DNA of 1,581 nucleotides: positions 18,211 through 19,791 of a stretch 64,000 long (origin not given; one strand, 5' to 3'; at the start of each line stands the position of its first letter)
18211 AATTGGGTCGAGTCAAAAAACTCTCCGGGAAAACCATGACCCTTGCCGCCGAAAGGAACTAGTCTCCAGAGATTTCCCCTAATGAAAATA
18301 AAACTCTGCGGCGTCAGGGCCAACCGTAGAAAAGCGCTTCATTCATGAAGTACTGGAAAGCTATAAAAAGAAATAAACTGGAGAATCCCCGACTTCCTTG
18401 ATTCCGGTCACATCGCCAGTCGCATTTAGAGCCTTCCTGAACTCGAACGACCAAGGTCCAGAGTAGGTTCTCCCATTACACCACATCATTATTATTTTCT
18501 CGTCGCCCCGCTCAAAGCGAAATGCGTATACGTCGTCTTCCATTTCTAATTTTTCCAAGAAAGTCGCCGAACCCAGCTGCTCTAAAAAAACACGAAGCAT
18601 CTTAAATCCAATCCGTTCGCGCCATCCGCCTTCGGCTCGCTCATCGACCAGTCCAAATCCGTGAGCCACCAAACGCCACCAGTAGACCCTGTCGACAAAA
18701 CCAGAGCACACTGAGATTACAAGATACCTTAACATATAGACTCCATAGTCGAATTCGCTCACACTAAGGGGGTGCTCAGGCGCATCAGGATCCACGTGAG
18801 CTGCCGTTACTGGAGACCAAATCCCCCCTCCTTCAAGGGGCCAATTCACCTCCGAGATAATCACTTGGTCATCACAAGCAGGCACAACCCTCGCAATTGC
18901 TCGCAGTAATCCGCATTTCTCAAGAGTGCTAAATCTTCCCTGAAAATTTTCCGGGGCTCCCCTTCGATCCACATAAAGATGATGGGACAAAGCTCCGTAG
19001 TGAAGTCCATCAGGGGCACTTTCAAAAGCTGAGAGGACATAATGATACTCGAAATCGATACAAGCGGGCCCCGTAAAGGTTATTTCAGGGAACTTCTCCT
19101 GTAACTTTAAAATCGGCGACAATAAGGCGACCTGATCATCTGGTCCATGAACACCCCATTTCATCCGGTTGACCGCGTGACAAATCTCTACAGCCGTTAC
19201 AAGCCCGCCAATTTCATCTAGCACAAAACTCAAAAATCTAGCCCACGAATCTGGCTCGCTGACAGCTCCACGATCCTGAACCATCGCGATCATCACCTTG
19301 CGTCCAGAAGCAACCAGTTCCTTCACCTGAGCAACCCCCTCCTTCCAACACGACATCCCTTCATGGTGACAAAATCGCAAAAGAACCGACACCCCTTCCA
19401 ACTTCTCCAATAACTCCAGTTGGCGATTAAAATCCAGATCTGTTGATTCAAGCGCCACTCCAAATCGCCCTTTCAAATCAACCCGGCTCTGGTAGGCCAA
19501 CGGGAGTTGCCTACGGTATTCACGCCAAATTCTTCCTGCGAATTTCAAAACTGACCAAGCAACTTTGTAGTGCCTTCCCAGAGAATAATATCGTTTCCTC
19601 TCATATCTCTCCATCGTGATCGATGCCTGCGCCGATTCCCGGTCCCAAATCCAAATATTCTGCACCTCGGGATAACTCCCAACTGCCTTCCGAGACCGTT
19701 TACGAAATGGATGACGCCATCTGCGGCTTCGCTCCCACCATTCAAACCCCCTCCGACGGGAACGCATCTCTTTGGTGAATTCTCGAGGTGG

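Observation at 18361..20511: Kdo/WaaP-family LPS kinase fused to a glycosidase-like domain that may lack the acid/base residue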

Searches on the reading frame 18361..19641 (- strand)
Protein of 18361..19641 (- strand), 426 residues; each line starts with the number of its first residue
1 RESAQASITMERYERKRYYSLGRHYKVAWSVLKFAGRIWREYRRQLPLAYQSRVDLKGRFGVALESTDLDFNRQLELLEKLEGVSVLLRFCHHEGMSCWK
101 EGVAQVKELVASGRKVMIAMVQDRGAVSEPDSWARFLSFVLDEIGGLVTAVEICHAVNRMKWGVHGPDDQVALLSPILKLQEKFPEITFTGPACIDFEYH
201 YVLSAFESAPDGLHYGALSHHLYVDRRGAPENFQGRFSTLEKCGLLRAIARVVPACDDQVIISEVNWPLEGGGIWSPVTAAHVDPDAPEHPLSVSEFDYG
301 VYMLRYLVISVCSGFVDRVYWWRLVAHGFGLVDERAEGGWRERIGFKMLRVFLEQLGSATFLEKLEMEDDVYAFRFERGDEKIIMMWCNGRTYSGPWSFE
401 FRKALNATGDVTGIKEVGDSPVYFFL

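Call 20: search_protein_representatives(protein=window:18361-19641:-)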
Query: 426 residues. Proteins with E-value up to 0.001 (for the whole library): 421; up to 1e-10: 301; up to 1e-30: 151. The best 150 are listed.
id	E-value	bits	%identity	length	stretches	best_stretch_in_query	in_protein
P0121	6.2e-139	479.7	54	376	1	53-425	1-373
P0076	5.0e-111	387.8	44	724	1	1-425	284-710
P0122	1.9e-102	359.5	42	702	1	1-425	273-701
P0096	2.2e-102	359.2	46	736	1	3-382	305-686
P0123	5.3e-100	351.4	42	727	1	3-409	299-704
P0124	8.4e-99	347.5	42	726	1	5-391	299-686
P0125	5.8e-97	341.4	40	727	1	2-425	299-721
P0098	4.1e-96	338.6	44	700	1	2-390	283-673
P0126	1.4e-95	336.8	43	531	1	2-424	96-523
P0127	5.8e-95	334.8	46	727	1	29-398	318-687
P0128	1.4e-94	333.5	41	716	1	3-386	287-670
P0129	1.3e-93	330.3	41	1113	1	2-411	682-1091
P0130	5.0e-92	325.1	42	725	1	3-415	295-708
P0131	3.2e-91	322.5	43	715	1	4-382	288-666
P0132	4.0e-91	322.1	41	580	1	2-389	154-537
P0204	2.8e-58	213.9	32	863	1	3-423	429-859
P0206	9.3e-56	205.6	36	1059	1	3-380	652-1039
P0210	2.5e-48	181.1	32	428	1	19-424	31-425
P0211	7.1e-48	179.6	34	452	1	24-402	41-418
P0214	2.0e-45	171.5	33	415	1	5-391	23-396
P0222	7.3e-43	163.1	35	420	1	55-393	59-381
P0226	7.1e-42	159.9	32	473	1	40-424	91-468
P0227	2.1e-41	158.3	31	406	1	38-410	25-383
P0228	3.9e-40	154.1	30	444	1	5-424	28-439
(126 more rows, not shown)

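Call 22: search_protein_families(library=pfam, proteins=[P0210, P0211, P0214, P0222, P0226, P0227, P0228, P0129, P0204, P0206], max_evalue=0.1)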
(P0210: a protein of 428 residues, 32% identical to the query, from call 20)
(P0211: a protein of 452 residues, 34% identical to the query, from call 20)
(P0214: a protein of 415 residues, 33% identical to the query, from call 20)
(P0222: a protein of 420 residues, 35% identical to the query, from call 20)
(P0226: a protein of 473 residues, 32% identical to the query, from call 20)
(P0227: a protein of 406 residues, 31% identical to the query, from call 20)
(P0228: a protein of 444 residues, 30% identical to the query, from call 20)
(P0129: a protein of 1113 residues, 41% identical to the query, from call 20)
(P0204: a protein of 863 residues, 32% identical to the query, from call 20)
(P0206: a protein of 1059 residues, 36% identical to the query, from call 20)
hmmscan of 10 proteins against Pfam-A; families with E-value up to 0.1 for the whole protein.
P0210 (428 aa): 0 families

P0211 (452 aa): 0 families

P0214 (415 aa): 0 families

P0222 (420 aa): 0 families

P0226 (473 aa): 1 family
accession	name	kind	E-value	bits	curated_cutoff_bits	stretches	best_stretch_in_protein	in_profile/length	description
PF11094.13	UL11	-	0.016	15.5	21.4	0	349-358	14-23/39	Membrane-associated tegument protein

P0227 (406 aa): 0 families

P0228 (444 aa): 1 family
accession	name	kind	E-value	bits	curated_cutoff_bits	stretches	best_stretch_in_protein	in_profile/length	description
PF18026.6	Exog_C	-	0.058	13.8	29.5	0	94-108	22-36/49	Endo/exonuclease (EXOG) C-terminal domain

P0129 (1113 aa): 9 families
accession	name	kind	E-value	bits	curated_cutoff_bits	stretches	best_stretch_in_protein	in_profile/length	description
PF13692.12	Glyco_trans_1_4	-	1.1e-09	39.2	27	1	188-317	4-137/142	Glycosyl transferases group 1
PF06293.20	Kdo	-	2.8e-09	37.2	21.3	1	461-594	44-174/207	Lipopolysaccharide kinase (Kdo/WaaP) family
PF00534.26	Glycos_transf_1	-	9.2e-09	35.5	26.4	1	183-335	13-171/172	Glycosyl transferases group 1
PF13439.12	Glyco_transf_4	-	2.5e-05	24.8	28.5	1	24-155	3-150/170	Glycosyltransferase Family 4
PF13524.12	Glyco_trans_1_2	-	2.5e-05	24.7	25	1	217-344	13-136/144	Glycosyl transferase-like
PF00069.31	Pkinase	-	0.00089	19.2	31.7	1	538-594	99-150/263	Protein kinase domain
PF07714.23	PK_Tyr_Ser-Thr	-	0.0045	16.8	23.1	1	443-572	23-137/258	Protein tyrosine and serine/threonine kinase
PF13579.12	Glyco_trans_4_4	-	0.011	16.5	29.7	0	24-112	2-92/158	Glycosyl transferase 4-like domain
PF17667.7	Pkinase_fungal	-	0.015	14.5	24.1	1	533-594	283-344/387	Fungal protein kinase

P0204 (863 aa): 5 families
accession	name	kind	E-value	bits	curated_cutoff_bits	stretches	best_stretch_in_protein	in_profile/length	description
PF02367.23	TsaE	-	3.3e-34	118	26.6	1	9-137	2-122/128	Threonylcarbamoyl adenosine biosynthesis protein TsaE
PF06293.20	Kdo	-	7.5e-07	29.2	21.3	1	292-358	122-187/207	Lipopolysaccharide kinase (Kdo/WaaP) family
PF24315.1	DUF7489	-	0.0036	17.5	27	1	173-208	9-43/65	Domain of unknown function (DUF7489)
PF00069.31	Pkinase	-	0.015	15.1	31.7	1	288-346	98-153/263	Protein kinase domain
PF00225.29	Kinesin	-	0.019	14.4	29.3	1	24-171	66-146/327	Kinesin motor domain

P0206 (1059 aa): 3 families
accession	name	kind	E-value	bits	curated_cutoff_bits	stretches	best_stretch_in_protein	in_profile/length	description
PF06574.18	FAD_syn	-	5.8e-33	114.4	27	1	17-167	8-158/158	FAD synthetase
PF01687.23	Flavokinase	-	1.1e-31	110.1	19.6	1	184-324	1-122/124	Riboflavin kinase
PF06293.20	Kdo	-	5.8e-08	32.9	21.3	1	425-580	45-187/207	Lipopolysaccharide kinase (Kdo/WaaP) family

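Call 29: search_solved_structures(query=A3, max_evalue=10, show_alignments=5)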
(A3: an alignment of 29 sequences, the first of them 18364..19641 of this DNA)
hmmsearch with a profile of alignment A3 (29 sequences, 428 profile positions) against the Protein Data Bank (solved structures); distinct sequences matched with E-value up to 10: 10.
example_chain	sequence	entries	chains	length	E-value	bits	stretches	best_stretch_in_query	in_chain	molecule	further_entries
5jvk_A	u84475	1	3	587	0.0006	22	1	298-393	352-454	Uncharacterized protein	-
7uek_A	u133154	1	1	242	0.0061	18.6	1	80-132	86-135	OT3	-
2bfg_A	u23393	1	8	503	0.066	15.2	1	162-289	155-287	BETA-XYLOSIDASE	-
2bs9_A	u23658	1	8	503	0.18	13.8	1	176-289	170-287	BETA-XYLOSIDASE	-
1w91_A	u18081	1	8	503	0.21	13.6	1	176-288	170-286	BETA-XYLOSIDASE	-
5m42_A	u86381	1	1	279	0.29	13.1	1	71-135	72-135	Proline dehydrogenase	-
2ekg_A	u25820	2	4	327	0.35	12.8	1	71-135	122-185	Proline dehydrogenase/delta-1-pyrroline-5-carboxylate dehydrogenase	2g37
5lmn_X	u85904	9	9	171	0.6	12.1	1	83-159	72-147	Translation initiation factor IF-3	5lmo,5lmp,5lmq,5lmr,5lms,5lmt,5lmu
1fhl_A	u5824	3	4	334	1.2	11.1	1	255-281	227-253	BETA-1,4-GALACTANASE | Arabinogalactan endo-beta-1,4-galactanase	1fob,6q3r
2egz_A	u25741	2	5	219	1.6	10.6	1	74-154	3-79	3-dehydroquinate dehydratase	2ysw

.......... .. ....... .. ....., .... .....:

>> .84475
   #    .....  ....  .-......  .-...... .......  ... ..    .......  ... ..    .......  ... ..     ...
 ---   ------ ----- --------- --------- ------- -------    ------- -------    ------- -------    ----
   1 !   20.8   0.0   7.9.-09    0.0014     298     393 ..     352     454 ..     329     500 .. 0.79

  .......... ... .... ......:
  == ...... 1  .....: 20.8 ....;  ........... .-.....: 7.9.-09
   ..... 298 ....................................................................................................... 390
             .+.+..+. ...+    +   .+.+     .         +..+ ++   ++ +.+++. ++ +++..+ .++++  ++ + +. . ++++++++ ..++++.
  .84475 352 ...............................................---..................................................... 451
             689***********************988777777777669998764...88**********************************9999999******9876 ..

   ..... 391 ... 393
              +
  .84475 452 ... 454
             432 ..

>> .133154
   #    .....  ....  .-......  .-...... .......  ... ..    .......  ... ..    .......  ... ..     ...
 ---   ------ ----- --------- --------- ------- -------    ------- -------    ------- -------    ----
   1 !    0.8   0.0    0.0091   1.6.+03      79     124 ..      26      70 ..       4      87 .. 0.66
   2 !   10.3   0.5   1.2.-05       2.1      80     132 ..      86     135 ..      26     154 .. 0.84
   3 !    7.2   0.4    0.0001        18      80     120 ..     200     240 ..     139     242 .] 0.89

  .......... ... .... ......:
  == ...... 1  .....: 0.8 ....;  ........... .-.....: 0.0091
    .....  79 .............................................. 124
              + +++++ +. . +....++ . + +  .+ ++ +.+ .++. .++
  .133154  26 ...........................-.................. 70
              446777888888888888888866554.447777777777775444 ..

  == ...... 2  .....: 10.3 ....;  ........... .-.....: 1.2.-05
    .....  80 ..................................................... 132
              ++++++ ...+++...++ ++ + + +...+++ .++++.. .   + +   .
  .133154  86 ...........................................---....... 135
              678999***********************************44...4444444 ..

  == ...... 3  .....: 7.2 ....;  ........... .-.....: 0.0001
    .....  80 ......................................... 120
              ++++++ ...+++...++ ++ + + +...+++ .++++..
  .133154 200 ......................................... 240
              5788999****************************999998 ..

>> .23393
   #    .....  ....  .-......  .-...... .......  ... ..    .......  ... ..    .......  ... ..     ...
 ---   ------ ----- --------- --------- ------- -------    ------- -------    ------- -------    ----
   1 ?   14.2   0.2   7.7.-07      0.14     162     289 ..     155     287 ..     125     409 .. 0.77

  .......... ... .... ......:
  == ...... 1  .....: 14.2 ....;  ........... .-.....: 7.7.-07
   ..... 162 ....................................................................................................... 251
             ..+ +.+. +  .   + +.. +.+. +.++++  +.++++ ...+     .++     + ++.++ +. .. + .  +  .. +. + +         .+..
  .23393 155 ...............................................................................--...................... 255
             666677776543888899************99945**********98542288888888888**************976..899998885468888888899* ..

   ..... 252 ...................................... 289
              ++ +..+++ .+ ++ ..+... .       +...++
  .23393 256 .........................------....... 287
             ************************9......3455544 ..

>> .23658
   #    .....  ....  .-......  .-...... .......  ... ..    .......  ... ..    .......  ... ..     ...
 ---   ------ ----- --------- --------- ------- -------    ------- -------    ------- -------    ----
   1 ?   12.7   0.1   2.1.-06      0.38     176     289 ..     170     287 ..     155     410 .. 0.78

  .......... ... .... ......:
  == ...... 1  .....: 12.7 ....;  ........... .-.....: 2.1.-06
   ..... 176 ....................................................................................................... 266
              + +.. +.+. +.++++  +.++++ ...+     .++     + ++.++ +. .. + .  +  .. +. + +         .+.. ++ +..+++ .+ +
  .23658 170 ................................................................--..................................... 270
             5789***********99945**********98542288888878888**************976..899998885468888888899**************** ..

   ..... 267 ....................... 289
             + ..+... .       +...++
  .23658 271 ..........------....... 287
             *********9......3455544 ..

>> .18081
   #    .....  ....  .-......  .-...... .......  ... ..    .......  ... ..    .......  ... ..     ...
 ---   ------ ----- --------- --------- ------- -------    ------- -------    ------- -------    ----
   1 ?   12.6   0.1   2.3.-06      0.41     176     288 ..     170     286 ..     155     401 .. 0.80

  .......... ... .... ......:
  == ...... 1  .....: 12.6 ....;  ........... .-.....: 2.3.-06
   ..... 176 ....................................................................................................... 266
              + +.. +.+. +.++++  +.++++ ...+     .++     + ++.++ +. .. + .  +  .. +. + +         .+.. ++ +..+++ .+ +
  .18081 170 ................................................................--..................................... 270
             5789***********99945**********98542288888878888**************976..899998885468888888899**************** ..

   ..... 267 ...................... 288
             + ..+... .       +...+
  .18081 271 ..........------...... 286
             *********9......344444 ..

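Call 36: find_encoding_contigs(protein=P0210, flank=8000, max_places=3)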
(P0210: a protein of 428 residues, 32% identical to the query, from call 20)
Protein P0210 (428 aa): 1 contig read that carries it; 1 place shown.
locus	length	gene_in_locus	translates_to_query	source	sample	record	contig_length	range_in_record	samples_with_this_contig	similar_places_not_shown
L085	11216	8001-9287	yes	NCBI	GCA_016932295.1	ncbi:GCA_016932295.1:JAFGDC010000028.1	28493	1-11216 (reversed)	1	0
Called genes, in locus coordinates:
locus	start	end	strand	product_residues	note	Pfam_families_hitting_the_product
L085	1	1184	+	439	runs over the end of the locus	PF19289:PmbA_TldD_3rd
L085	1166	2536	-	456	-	PF01565:FAD_binding_4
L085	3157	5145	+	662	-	PF07715:Plug, PF00593:TonB_dep_Rec_b-barrel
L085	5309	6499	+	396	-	PF01075:Glyco_transf_9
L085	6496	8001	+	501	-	PF04140:ICMT (weak), PF04191:PEMT, PF06293:Kdo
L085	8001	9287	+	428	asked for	-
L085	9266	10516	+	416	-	-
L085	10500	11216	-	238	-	?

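Call 37: find_encoding_contigs(protein=P0214, flank=8000, max_places=2)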
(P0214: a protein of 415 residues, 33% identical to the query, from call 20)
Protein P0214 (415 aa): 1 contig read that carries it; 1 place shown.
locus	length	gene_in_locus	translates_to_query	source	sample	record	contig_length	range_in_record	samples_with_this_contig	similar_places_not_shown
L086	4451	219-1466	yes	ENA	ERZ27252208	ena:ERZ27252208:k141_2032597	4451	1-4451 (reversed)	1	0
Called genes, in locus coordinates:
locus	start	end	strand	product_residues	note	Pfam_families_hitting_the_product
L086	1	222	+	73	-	?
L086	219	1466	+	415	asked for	-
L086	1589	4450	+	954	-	?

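Call 38: find_encoding_contigs(protein=P0222, flank=8000, max_places=2)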
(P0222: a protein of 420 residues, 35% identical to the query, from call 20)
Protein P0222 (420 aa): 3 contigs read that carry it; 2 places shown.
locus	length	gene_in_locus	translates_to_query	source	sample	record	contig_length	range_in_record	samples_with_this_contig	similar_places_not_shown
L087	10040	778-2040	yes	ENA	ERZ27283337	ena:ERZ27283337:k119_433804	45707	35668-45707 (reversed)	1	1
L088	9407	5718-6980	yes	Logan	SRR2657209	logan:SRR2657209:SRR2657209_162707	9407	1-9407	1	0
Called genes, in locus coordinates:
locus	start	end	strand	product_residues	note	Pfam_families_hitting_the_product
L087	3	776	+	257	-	?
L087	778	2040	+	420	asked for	-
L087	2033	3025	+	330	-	PF01075:Glyco_transf_9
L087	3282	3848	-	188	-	PF13580:SIS_2, PF01380:SIS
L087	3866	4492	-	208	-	-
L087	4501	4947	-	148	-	PF00034:Cytochrom_C, PF13442:Cytochrome_CBB3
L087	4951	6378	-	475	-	PF00294:PfkB, PF01467:CTP_transf_like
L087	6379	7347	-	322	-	PF04321:RmlD_sub_bind, PF01073:3Beta_HSD, PF01370:Epimerase, PF02719:Polysacc_synt_2, PF16363:GDP_Man_Dehyd, PF07993:NAD_binding_4 (weak)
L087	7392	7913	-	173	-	PF00702:Hydrolase, PF08645:PNK3P, PF13419:HAD_2, PF13242:Hydrolase_like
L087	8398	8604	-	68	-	PF03597:FixS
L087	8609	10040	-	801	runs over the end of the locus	PF12156:ATPase-cat_bd, PF00403:HMA, PF00122:E1-E2_ATPase, PF00702:Hydrolase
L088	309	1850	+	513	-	PF00496:SBP_bac_5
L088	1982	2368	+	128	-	PF08448:PAS_4 (weak), PF13426:PAS_9, PF00989:PAS, PF08447:PAS_3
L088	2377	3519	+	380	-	PF12296:HsbA (faint), PF00015:MCPsignal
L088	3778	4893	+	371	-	PF00266:Aminotran_5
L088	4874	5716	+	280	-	PF13393:tRNA-synt_His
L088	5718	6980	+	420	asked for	-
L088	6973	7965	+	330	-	PF01075:Glyco_transf_9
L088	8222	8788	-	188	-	PF13580:SIS_2, PF01380:SIS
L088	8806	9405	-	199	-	?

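Call 39: find_encoding_contigs(protein=P0227, flank=8000, max_places=2)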
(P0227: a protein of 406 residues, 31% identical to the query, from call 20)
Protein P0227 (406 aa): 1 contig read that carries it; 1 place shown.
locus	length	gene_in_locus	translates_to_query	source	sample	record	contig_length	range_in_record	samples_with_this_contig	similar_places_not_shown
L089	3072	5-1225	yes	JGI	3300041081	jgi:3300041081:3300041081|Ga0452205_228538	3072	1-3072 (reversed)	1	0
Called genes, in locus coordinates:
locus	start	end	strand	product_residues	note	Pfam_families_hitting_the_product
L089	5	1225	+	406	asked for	-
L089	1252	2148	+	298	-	PF09084:NMT1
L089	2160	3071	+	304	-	?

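Call 40: predict_structure(alignment_id=A2)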
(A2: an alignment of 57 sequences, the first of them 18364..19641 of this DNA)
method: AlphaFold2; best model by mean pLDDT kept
length: 426 residues; sequences in the alignment: 57
mean_pLDDT: 89.7   pTM: 0.90
mean pLDDT of the five models: 89.7, 89.6, 89.5, 89.2, 88.5
residues with pLDDT >= 90: 295; 70-90: 97; 50-70: 30; < 50: 4
segments of 3 or more residues with pLDDT < 50: 1-4
pLDDT, mean of each block of 10 residues (from residue 1): 48 74 84 95 98 97 93 96 95 94 98 96 84 95 97 78 75 92 95 84 90 95 75 90 96 96 90 67 63 89 97 98 91 92 97 97 96 97 97 93 97 92 97
secondary structure, 60 per line:
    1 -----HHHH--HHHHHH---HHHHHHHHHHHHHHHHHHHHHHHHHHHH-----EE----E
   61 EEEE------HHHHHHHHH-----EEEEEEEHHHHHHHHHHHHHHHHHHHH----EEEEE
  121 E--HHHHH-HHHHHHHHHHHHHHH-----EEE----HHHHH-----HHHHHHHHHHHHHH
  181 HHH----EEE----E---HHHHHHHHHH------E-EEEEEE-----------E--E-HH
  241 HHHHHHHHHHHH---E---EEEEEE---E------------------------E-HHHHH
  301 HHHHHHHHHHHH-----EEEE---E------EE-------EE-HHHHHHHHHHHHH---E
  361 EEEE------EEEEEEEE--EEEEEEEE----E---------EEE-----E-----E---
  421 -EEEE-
elements in order: H6-9 H12-17 H21-48 E60-64 H71-79 E85-91 H92-111 E116-121 H124-128 H130-144 E150-152 H157-161 H167-183 E188-190 H199-208 E217-222 H239-252 E260-265 H296-312 E318-321 H344-356 E360-364 E371-378 E381-388 E403-405 E422-425

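Call 41: search_protein_families(library=pfam, proteins=[L088:4874-5716:+, L087:3-776:+, L085:6496-8001:+, L085:9266-10516:+, L086:1589-4450:+, L086:1-222:+], max_evalue=0.1)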
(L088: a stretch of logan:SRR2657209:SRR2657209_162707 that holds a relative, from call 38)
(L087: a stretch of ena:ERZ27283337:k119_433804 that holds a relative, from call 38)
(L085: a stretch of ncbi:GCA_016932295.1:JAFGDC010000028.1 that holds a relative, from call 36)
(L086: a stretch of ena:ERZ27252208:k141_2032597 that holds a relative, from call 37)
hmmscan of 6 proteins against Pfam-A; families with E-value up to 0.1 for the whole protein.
L088:4874-5716:+ (280 aa): 1 family
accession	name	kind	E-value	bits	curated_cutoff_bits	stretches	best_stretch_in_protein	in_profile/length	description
PF13393.11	tRNA-synt_His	-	3.1e-21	76.4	25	1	22-277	9-308/308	Histidyl-tRNA synthetase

L087:3-776:+ (257 aa): 1 family
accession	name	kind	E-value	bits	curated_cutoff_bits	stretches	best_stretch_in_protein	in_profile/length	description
PF13393.11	tRNA-synt_His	-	1.7e-20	73.9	25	1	2-254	12-308/308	Histidyl-tRNA synthetase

L085:6496-8001:+ (501 aa): 4 families
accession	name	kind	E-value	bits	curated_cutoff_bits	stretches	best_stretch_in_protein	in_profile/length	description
PF04191.18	PEMT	-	1.9e-12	48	25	1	57-133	26-104/105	Phospholipid methyltransferase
PF06293.20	Kdo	-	7.4e-12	45.6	21.3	1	307-445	49-186/207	Lipopolysaccharide kinase (Kdo/WaaP) family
PF04140.19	ICMT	-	5.9e-06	27.1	24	1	66-128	30-94/95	Isoprenylcysteine carboxyl methyltransferase (ICMT) family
PF06966.17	DUF1295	-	0.011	15.6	20.4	0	64-114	148-199/235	Protein of unknown function (DUF1295)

L085:9266-10516:+ (416 aa): 0 families

L086:1589-4450:+ (954 aa): 7 families
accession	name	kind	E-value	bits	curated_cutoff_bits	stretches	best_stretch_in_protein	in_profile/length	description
PF01364.23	Peptidase_C25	-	1.4e-28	100.6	23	1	170-578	1-374/374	Peptidase family C25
PF18885.6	DUF5648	-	1.1e-26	94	25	1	822-954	2-127/134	Domain of unknown function (DUF5648)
PF22073.2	Cep192_D4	-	7.2e-07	29.8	35.5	1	594-688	10-111/112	Cep192 domain 4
PF22544.2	HYDIN_VesB_CFA65-like_Ig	-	1.2e-06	29.1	25.5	1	590-680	5-93/100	HYDIN/CFA65/VesB-like, Ig-like domain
PF15780.11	ASH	-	1.6e-06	28.7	27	1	587-675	7-93/98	Abnormal spindle-like microcephaly-assoc'd, ASPM-SPD-2-Hydin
PF07610.17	DUF1573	-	0.00024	21.5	26.1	1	592-686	5-96/98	Protein of unknown function (DUF1573)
PF04151.21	PPC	-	0.0031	18.8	25.9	0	718-789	1-66/70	Bacterial pre-peptidase C-terminal domain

L086:1-222:+ (73 aa): 0 families
